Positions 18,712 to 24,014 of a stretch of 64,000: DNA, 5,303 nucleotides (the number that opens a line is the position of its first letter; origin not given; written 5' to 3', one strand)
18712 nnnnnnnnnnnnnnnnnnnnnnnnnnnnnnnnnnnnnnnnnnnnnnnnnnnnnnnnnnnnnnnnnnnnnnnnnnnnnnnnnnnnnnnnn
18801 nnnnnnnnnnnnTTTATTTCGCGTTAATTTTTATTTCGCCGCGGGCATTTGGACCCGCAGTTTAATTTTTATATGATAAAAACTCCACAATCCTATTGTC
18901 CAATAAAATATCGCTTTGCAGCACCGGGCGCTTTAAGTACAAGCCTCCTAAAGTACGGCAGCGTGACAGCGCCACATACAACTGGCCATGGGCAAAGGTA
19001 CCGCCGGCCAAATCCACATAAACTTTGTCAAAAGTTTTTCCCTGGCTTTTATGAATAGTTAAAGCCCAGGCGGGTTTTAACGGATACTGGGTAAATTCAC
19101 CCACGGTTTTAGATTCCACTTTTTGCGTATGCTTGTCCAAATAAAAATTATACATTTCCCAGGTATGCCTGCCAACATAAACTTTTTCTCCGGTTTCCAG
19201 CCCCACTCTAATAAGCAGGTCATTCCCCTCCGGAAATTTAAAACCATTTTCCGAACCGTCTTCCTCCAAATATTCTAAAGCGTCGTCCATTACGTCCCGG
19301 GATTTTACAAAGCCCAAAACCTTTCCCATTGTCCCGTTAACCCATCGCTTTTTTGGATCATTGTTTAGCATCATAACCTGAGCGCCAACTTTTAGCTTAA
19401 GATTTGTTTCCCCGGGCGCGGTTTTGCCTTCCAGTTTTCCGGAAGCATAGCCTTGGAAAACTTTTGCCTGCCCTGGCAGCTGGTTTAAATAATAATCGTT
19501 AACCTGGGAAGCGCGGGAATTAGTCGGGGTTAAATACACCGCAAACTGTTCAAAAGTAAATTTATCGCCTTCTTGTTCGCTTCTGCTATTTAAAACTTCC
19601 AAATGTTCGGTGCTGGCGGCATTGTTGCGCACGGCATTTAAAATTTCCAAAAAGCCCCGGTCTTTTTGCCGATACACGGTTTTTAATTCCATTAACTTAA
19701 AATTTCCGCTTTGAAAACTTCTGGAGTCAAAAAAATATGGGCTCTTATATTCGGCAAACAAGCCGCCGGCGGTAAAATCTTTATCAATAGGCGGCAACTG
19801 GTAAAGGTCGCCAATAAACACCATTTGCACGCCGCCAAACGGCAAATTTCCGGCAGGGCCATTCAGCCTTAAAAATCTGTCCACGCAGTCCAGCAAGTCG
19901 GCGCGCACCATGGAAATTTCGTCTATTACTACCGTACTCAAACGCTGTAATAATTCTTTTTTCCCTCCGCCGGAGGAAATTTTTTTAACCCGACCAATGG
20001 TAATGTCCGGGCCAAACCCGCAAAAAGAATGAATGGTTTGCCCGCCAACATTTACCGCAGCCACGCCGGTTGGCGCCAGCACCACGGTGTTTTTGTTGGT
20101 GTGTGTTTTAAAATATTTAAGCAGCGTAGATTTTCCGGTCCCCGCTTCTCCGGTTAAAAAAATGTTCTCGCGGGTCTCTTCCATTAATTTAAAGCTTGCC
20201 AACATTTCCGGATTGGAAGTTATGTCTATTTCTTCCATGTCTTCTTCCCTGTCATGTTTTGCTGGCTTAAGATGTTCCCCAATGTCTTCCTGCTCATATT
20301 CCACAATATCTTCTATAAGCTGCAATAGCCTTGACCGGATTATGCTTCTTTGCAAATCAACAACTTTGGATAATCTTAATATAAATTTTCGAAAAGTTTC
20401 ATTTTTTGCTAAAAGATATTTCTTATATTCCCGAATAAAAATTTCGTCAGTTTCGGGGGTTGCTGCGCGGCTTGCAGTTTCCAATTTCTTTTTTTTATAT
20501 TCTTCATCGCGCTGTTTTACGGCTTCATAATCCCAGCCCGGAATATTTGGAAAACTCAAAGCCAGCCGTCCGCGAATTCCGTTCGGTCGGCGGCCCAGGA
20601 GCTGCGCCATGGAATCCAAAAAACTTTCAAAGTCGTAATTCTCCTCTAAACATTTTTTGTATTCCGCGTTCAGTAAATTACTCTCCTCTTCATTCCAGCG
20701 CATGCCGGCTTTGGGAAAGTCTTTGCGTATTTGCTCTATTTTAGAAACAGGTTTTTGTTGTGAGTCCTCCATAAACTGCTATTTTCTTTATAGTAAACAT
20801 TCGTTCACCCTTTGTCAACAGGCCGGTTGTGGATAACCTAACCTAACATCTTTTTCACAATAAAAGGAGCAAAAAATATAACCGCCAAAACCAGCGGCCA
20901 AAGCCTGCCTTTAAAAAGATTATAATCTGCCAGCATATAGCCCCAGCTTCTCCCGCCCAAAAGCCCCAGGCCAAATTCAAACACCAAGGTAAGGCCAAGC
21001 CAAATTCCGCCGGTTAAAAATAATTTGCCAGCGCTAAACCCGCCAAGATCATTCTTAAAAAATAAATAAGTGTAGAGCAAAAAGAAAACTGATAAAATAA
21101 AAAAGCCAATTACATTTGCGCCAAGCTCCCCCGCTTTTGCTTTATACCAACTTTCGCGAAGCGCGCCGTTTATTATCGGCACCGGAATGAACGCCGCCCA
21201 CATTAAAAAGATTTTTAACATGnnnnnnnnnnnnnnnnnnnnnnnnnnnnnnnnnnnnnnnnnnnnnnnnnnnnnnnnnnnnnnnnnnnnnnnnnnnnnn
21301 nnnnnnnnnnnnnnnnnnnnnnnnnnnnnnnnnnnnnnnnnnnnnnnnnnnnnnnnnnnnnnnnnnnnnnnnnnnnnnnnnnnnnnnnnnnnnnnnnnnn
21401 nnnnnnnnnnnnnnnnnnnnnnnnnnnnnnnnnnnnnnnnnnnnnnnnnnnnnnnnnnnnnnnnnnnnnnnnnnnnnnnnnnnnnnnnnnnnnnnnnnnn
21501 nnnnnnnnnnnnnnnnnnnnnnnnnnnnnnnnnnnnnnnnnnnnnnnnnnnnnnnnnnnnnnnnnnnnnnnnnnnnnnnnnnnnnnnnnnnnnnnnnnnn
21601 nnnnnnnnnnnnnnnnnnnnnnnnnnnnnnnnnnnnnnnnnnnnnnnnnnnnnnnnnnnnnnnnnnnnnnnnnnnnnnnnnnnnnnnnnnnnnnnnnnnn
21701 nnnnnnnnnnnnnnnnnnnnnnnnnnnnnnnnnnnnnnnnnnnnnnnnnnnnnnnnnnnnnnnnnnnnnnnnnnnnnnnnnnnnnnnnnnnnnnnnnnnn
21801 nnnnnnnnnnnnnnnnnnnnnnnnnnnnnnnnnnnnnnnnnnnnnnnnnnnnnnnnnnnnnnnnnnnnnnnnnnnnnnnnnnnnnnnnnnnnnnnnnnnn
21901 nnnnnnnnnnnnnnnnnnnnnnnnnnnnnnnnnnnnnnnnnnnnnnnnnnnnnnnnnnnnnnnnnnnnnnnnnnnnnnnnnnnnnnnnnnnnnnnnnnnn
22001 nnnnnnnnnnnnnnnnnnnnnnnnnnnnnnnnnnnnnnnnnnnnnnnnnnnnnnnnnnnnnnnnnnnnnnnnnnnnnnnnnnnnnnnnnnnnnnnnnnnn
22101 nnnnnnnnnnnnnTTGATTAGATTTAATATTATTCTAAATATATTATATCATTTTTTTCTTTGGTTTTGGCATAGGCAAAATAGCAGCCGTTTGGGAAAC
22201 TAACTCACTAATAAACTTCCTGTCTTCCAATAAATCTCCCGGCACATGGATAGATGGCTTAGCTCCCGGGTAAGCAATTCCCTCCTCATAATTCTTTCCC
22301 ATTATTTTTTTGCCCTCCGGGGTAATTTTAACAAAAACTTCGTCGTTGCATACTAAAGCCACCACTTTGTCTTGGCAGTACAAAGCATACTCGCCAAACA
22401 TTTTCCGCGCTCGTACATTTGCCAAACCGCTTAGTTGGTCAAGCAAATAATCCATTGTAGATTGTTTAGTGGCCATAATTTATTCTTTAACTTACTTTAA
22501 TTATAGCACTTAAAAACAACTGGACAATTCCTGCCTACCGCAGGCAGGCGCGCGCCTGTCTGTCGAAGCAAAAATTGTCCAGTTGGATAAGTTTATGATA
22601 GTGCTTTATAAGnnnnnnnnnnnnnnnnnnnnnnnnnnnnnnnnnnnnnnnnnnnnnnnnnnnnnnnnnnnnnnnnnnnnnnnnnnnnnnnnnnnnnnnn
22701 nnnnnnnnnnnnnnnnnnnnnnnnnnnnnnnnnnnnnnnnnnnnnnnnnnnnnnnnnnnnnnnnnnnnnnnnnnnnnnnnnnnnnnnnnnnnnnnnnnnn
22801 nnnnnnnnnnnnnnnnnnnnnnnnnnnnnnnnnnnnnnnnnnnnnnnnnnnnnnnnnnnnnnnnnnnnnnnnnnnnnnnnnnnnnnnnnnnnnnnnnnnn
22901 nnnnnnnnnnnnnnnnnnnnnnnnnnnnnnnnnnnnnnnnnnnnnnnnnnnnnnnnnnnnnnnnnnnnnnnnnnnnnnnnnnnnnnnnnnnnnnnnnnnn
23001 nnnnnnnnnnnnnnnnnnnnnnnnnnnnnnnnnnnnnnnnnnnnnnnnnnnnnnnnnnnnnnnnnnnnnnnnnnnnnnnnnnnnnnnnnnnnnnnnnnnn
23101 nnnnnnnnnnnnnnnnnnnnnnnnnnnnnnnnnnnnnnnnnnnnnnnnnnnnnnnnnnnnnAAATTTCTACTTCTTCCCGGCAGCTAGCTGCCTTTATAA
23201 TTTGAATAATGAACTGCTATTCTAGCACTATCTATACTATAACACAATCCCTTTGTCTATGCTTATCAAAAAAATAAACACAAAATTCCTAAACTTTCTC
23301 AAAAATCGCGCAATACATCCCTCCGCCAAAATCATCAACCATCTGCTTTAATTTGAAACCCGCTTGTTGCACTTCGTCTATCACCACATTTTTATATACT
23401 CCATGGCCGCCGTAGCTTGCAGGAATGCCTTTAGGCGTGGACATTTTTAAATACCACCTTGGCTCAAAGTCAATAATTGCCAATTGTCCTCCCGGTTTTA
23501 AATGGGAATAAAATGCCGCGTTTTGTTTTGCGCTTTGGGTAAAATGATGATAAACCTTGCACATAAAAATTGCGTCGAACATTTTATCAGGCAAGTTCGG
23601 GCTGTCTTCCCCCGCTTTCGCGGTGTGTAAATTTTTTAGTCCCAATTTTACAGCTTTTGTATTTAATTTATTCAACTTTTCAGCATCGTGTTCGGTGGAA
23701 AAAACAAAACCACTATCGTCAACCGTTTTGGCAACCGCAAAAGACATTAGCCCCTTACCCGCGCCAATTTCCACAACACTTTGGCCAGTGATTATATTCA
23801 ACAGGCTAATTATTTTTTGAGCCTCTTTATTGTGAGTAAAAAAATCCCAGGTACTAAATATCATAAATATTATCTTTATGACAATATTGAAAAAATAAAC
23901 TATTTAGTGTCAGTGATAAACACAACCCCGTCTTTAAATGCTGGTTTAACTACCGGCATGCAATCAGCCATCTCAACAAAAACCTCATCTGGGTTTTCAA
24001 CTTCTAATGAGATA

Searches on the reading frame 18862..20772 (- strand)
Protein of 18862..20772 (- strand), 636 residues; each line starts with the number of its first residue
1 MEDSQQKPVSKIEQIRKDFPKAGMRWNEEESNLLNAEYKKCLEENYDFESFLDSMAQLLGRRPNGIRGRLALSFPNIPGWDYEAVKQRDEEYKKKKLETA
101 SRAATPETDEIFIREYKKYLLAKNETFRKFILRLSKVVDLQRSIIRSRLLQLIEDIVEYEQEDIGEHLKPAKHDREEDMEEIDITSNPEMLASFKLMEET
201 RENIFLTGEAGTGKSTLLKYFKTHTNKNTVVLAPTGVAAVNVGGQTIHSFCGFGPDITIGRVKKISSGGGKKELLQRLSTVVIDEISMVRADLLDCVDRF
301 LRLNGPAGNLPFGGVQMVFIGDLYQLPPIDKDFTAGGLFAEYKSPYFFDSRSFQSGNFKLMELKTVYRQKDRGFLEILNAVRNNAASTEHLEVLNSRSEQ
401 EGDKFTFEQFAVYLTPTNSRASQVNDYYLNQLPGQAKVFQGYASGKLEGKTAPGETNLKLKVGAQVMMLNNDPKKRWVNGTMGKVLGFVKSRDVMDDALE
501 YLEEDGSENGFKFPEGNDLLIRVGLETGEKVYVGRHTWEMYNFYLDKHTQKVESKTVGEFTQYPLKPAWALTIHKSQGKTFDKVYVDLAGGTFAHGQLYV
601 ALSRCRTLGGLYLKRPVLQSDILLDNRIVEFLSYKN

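Call 4: search_protein_families(library=pfam, proteins=[window:18862-20772:-], max_evalue=0.1)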
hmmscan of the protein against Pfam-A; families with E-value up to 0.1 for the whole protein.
window:18862-20772:- (636 aa): 29 families (the best 25 are shown)
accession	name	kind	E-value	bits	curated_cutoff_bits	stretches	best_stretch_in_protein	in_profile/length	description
PF05970.20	PIF1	-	2.2e-28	99.8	25.9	1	197-372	18-192/223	PIF1-like helicase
PF13604.12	AAA_30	-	7.4e-13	49.1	27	1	196-397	13-183/191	AAA domain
PF13245.12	AAA_19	-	4.1e-10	40.4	25.1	1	200-329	10-132/134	AAA domain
PF13538.12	UvrD_C_2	-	5.6e-07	29.8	27.4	1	567-607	1-47/52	UvrD-like helicase C-terminal domain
PF02689.20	Herpes_Helicase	-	1.1e-06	27.5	27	1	559-611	721-774/808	Helicase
PF21530.3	Pif1_2B_dom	-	5.1e-06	26.5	23.9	1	456-488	14-47/47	DNA helicase Pif1, 2B domain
PF01443.25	Viral_helicase1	-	2.8e-05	24.5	21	0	554-607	166-222/228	Viral superfamily 1 RNA helicase core domain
PF13401.12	AAA_22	-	4.9e-05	24.1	27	1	200-242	4-41/130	AAA domain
PF13191.12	AAA_16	-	5e-05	24.3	32.6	1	201-232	24-55/167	AAA ATPase domain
PF13479.12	AAA_24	-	0.00019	21.8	27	1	203-298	4-85/195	AAA domain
PF24389.1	ORC-CDC6-like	-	0.0036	16.5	27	1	199-225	30-56/571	ORC-CDC6-like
PF07728.20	AAA_5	-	0.0046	17.4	22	1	203-231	1-30/139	AAA domain (dynein-related subfamily)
PF18335.7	SH3_13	-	0.0046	17.1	41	1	459-490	25-56/65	ATP-dependent RecD-like DNA helicase SH3 domain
PF00005.33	ABC_tran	-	0.0054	17.8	25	1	200-226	10-36/137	ABC transporter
PF00270.35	DEAD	-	0.0059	16.8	26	0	200-239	13-58/167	DEAD/DEAH box helicase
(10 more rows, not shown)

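Call 5: search_protein_families(library=padloc, proteins=[window:18862-20772:-], max_evalue=0.1)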
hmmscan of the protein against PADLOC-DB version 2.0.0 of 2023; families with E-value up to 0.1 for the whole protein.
window:18862-20772:- (636 aa): 17 families
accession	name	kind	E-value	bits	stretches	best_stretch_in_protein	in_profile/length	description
PDLC05065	PDC-S68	-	3.4e-24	82.7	2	127-330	546-746/1221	-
PDLC05064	PDC-S68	-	5e-19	65.6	2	195-410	692-899/1273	-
PDLC01148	RecD_like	-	3.2e-17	60.1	2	203-383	330-486/719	RecD/Tra ATPase fused to N-terminal HHH domain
PDLC01734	typeIV_RecD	-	3.6e-17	59.9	2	194-392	349-528/763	RecD_0_IVD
PDLC04475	PDC-M16A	-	7.2e-15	52.5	2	195-240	24-73/721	-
PDLC05066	PDC-S68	-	2.6e-14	50.2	2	205-330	597-722/1202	-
PDLC05035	PDC-S53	-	3e-14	50.1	2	112-396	428-672/900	-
PDLC04476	PDC-M16A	-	3.6e-12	43.5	1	197-486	20-323/691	-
PDLC04474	PDC-M16A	-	3.9e-07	26.9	1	557-588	638-669/917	-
PDLC04472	PDC-M16A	-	1.1e-06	25.3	1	196-240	234-282/930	-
PDLC02372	Nhi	-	0.004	13.8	1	196-291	194-277/470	-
PDLC00287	PtuA1|PtuA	-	0.0079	12.9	1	151-224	168-244/584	AAA ATPase domain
PDLC02911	VakA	-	0.0098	14.5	1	203-229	4-30/163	-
PDLC02162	Avs2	-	0.031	10.2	1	131-221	253-347/1379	-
PDLC00290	PtuA1|PtuA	-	0.037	11.4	1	205-233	27-55/414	AAA ATPase domain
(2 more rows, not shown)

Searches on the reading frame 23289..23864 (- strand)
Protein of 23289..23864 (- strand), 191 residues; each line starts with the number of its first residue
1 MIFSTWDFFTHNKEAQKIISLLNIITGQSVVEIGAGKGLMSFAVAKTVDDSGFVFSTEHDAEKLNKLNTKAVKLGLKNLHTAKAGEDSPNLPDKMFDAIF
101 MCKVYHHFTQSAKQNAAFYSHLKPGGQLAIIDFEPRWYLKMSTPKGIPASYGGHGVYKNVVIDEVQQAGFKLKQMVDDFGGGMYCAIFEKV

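Call 102: search_protein_families(library=pfam, proteins=[window:23289-23864:-], max_evalue=0.001)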
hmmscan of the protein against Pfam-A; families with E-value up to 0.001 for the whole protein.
window:23289-23864:- (191 aa): 10 families
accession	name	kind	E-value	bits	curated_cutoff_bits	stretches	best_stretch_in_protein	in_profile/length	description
PF13649.12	Methyltransf_25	-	6.9e-10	39.9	27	1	30-126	1-97/97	Methyltransferase domain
PF08242.18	Methyltransf_12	-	2e-09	38.5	30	1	31-128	1-98/98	Methyltransferase domain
PF08241.18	Methyltransf_11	-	2.2e-09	38.3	21.2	1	31-130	1-95/95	Methyltransferase domain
PF13847.12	Methyltransf_31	-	7.1e-09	35.9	27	1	27-134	4-113/145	Methyltransferase domain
PF01209.24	Ubie_methyltran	-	3.3e-08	33.6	20.1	1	8-134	29-155/233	ubiE/COQ5 methyltransferase family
PF13489.12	Methyltransf_23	-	3.9e-08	33.6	27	1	24-155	20-142/164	Methyltransferase domain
PF08704.16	GCD14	-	1.7e-05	25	26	1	16-71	30-85/247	tRNA methyltransferase complex GCD14 subunit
PF01135.25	PCMT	-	2.3e-05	24.7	20.3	1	17-128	64-169/210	Protein-L-isoaspartate(D-aspartate) O-methyltransferase (PCMT)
PF00398.26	RrnaAD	-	5.9e-05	22.7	24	1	7-67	11-68/263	Ribosomal RNA adenine dimethylase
PF05175.20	MTS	-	0.00054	20.1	23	0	19-131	24-139/170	Methyltransferase small domain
